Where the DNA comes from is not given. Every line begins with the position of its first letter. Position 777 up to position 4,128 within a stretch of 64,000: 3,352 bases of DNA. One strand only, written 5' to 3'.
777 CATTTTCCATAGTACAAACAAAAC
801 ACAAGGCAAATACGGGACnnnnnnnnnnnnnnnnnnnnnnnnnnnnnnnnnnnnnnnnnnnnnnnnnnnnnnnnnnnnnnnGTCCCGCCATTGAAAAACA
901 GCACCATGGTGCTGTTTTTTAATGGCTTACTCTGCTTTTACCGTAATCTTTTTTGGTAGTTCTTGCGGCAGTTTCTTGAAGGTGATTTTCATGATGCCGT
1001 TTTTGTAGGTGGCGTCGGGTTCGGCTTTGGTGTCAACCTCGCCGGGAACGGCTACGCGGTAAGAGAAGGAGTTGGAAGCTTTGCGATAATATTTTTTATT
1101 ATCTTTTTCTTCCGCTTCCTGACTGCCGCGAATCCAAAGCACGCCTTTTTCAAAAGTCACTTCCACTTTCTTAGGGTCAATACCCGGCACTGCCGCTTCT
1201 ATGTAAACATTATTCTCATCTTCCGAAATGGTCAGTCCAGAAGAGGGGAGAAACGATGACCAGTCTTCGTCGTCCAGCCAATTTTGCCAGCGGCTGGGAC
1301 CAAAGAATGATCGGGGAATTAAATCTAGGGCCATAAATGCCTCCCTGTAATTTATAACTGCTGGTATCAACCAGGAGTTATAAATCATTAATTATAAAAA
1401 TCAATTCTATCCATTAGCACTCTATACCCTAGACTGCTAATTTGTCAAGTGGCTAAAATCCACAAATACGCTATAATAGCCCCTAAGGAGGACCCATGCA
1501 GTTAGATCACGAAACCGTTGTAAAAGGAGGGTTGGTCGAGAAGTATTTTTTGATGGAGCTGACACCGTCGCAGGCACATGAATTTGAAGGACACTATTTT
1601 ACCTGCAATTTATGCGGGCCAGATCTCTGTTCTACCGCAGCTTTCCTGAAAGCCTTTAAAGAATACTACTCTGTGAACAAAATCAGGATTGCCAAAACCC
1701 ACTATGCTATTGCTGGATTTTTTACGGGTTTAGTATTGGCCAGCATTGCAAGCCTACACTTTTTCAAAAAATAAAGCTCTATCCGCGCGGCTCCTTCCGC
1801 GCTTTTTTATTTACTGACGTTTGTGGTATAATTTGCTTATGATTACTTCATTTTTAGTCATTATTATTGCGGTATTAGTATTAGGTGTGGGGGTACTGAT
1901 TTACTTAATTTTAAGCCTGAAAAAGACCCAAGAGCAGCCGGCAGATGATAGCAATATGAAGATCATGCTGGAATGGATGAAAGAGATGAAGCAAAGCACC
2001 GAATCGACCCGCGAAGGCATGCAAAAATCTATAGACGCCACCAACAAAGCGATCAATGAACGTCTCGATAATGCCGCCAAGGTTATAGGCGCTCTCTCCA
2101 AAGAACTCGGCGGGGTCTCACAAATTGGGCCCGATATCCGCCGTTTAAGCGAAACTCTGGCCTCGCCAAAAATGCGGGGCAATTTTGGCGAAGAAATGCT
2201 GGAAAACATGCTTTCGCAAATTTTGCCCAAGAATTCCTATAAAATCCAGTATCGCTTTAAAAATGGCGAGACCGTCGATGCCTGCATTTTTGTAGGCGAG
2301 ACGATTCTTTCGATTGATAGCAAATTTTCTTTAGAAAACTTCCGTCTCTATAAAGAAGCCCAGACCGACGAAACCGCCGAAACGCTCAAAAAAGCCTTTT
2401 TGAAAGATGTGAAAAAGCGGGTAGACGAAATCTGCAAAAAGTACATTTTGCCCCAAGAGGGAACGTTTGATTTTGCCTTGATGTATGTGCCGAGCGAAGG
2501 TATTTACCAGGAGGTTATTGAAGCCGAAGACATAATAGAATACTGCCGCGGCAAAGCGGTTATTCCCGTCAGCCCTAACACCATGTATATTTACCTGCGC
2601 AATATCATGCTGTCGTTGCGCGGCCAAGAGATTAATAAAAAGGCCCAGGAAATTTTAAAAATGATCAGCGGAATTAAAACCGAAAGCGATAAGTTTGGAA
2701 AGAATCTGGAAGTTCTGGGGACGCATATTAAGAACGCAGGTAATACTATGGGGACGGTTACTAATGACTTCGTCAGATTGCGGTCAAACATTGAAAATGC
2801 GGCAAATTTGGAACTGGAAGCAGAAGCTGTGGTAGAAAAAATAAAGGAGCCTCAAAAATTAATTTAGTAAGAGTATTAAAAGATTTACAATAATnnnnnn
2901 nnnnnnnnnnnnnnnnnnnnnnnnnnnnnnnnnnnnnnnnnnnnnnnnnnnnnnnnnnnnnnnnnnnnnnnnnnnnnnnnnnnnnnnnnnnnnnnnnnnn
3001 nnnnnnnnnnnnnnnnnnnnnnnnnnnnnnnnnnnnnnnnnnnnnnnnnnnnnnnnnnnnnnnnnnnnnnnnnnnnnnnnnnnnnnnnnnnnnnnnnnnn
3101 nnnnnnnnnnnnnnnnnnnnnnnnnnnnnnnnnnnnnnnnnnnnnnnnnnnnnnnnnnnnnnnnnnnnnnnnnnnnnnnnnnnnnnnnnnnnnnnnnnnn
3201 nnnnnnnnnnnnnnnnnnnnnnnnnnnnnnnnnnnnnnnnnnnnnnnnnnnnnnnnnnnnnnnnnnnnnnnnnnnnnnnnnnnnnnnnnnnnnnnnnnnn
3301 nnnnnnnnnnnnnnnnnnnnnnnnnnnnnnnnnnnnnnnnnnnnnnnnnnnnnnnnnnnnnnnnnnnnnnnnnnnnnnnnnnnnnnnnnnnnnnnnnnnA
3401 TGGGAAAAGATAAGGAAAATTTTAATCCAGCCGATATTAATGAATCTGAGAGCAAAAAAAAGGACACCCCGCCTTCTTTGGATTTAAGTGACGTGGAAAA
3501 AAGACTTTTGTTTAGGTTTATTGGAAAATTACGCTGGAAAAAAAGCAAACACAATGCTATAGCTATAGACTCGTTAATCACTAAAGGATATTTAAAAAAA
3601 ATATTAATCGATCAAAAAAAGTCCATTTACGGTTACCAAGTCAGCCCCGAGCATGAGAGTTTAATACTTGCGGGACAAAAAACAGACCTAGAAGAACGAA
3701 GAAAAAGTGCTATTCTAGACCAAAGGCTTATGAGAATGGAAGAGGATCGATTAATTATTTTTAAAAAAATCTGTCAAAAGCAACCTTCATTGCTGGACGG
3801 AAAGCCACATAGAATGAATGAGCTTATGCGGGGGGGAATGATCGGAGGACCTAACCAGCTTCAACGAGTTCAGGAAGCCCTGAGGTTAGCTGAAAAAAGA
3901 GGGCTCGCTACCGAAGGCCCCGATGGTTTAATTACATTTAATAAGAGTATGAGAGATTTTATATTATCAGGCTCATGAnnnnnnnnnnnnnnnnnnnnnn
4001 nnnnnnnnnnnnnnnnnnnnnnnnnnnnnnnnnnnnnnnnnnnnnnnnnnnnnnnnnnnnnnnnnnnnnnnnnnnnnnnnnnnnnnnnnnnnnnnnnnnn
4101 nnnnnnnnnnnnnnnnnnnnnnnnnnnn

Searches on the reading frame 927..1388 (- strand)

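Call 3: search_protein_families(library=pfam, proteins=[window:927-1388:-], max_evalue=0.01)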
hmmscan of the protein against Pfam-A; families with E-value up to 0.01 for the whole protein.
window:927-1388:- (153 aa): 1 family
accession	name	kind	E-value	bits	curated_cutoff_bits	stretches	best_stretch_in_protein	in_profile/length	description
PF00011.27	HSP20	-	7.2e-15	55.4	20.8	1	54-150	2-101/102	Hsp20/alpha crystallin family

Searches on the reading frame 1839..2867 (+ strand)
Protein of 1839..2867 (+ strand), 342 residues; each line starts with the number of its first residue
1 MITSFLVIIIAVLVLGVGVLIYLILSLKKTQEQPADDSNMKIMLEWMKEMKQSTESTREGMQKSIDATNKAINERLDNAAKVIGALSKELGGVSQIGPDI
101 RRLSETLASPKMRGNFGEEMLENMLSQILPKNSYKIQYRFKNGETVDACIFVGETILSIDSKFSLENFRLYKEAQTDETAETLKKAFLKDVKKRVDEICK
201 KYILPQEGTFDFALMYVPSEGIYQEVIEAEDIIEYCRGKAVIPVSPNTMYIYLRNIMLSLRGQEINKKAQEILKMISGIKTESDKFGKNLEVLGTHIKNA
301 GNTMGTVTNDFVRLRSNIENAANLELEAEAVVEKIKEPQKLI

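Call 3: search_protein_families(library=pfam, proteins=[window:1839-2867:+], max_evalue=0.01)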
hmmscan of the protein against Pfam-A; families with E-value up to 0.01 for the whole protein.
window:1839-2867:+ (342 aa): 3 families
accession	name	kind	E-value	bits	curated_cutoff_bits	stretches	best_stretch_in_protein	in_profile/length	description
PF02646.22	RmuC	-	2.1e-52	178.5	26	1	55-324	4-284/291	RmuC family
PF10157.14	BORCS6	-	0.006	17.2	35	0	41-91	39-91/101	BLOC-1-related complex sub-unit 6 C-terminal helix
PF06009.19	Laminin_II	-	0.0083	16.6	33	0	263-337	6-77/138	Laminin Domain II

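Call 4: search_protein_families(library=padloc, proteins=[window:1839-2867:+], max_evalue=0.01)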
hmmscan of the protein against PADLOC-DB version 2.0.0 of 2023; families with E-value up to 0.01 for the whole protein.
window:1839-2867:+ (342 aa): 3 families
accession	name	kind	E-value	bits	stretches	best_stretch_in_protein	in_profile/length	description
PDLC03812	RTasRmuC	-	3.8e-16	56.7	1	109-318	191-409/439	DRT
PDLC03841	LeoBC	-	0.0078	13.4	0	42-273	536-570/601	-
PDLC01495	PD_DExK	-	0.0087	13.8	0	100-135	18-51/123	"CAS-I,CAS-II,CAS-III,CAS-IV,CAS-V,CAS-VI; associated"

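Call 5: search_protein_families(library=ncbifam, proteins=[window:1839-2867:+], max_evalue=0.01)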
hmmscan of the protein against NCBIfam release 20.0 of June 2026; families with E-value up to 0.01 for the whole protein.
window:1839-2867:+ (342 aa): 2 families
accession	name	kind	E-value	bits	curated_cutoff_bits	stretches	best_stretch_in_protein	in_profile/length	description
NF007686.0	PRK10361.1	equivalog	3e-08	32.7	810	1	52-316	136-415/475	DNA recombination protein RmuC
NF010321.0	PRK13758.1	equivalog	0.0082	15.3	441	0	115-180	38-103/370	anaerobic sulfatase-maturase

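Call 71: search_solved_structures(query=window:1839-2864:+, max_evalue=0.01)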
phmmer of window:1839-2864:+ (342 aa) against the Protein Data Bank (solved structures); distinct sequences matched with E-value up to 0.01: 0.

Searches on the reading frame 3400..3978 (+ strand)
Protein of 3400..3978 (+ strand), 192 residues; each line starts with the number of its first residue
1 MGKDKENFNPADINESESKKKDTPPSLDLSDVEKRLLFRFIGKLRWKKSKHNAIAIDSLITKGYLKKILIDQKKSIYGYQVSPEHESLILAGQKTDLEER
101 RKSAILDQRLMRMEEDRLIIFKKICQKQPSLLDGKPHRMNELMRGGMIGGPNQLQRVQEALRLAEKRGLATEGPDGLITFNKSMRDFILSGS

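Call 3: search_protein_families(library=pfam, proteins=[window:3400-3978:+], max_evalue=0.01)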
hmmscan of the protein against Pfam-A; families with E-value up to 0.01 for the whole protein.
window:3400-3978:+ (192 aa): 0 families

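Call 4: search_protein_families(library=padloc, proteins=[window:3400-3978:+], max_evalue=0.01)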
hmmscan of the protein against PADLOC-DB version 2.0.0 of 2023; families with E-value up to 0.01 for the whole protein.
window:3400-3978:+ (192 aa): 0 families

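Call 5: search_protein_families(library=ncbifam, proteins=[window:3400-3978:+], max_evalue=0.01)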
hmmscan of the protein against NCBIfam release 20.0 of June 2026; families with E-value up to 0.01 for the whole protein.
window:3400-3978:+ (192 aa): 0 families

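Call 11: find_homologous_proteins(query=window:3400-3978:+)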
Query window:3400-3978:+: 150 candidates shared short words with the query, none scored E <= 0.001.

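Call 19: search_protein_representatives(protein=window:3400-3978:+)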
Query: 192 residues. Proteins with E-value up to 0.001 (for the whole library): 1; up to 1e-10: 1; up to 1e-30: 1. The best 1 are listed.
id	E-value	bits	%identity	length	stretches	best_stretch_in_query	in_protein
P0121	2.0e-53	197.4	100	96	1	1-94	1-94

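Call 36: predict_structure(protein=window:3400-3975:+)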
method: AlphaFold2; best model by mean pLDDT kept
length: 192 residues; sequences in the alignment: 1
mean_pLDDT: 44.8   pTM: 0.29
mean pLDDT of the five models: 44.8, 42.5, 37.7, 37.6, 35.6
residues with pLDDT >= 90: 0; 70-90: 0; 50-70: 72; < 50: 120
segments of 3 or more residues with pLDDT < 50: 1-113
pLDDT, mean of each block of 10 residues (from residue 1): 39 32 33 41 36 36 38 31 35 37 36 53 58 56 50 58 63 61 60 36
secondary structure, 60 per line:
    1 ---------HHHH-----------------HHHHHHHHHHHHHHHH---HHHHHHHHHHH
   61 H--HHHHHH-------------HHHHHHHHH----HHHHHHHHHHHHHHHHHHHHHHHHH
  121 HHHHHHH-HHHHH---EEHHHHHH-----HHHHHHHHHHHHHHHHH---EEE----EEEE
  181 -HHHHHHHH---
elements in order: H10-13 H31-46 H50-61 H64-69 H83-91 H96-127 H129-133 H139-144 H150-166 E170-172 E177-180 H182-189

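Call 39: search_protein_families(library=pfam, alignment_id=A2, max_evalue=0.01)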
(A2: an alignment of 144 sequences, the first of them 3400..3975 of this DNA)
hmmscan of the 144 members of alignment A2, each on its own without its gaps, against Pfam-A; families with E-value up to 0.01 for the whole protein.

A. member 1, window:3400-3975:+ (192 aa): 0 families

B. families by the number of members that match (of 144 scanned): 60 families (the first 25 are shown)
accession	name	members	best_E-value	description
PF13366.12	PDDEXK_3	15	1.2e-29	PD-(D/E)XK nuclease superfamily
PF13588.12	HSDR_N_2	7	0.00043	Type I restriction enzyme R protein N terminus (HSDR_N)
PF04480.18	DUF559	5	1.4e-37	Protein of unknown function (DUF559)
PF18741.7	MTES_1575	5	6e-10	REase_MTES_1575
PF07963.17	N_methyl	5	1.1e-07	Prokaryotic N-terminal methylation motif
PF05635.17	23S_rRNA_IVP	2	2.1e-27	23S rRNA-intervening sequence protein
PF01934.22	HepT-like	2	2.8e-24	Ribonuclease HepT-like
PF18765.7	Polbeta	2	1.5e-14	Polymerase beta, Nucleotidyltransferase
PF01909.29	NTP_transf_2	2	5.3e-12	Nucleotidyltransferase domain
PF03819.22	MazG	2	6.7e-06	MazG nucleotide pyrophosphohydrolase domain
PF09339.16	HTH_IclR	2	7.5e-06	IclR helix-turn-helix domain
PF12643.12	MazG-like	2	1.4e-05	MazG-like family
PF13412.12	HTH_24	2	0.00026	Winged helix-turn-helix DNA-binding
PF08279.18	HTH_11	2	0.00052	HTH domain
PF22600.2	MTPAP-like_central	2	0.00086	Poly(A) RNA polymerase, mitochondrial-like, central palm domain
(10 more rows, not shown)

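Call 50: search_protein_families(library=pfam, proteins=[window:3400-3975:+], max_evalue=1)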
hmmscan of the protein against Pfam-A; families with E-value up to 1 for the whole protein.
window:3400-3975:+ (192 aa): 0 families

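Call 63: search_dna_similar(query=window:3400-3975:+, collection=phages, mode=protein, max_evalue=0.01)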
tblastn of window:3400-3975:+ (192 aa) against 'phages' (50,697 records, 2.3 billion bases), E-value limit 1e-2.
No match.

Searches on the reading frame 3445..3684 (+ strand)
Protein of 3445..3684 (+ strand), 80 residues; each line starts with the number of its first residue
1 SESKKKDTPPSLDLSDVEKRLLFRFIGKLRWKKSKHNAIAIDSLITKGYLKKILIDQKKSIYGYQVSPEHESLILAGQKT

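Call 45: find_homologous_proteins(query=A3, max_evalue=0.01)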
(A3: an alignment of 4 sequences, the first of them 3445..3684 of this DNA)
Query A3 (4 sequences) (80 aa, profile of the alignment): 6 proteins with E <= 0.01 among 760 candidates.
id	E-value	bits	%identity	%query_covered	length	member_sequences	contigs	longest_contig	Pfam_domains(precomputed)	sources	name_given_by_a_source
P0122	4.9e-31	124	-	-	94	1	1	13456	-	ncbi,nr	ncbi:MAG: hypothetical protein KGJ93_03145 [Patescibacteria group bacterium]|nr:hypothetical protein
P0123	1.9e-29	119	42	31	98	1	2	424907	-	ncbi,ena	-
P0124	1.4e-24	104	-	-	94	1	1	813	-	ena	-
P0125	2.1e-24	103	50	25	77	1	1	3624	-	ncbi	-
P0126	7.6e-24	101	-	-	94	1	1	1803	-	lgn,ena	-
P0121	2.4e-22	97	100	99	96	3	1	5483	-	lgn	-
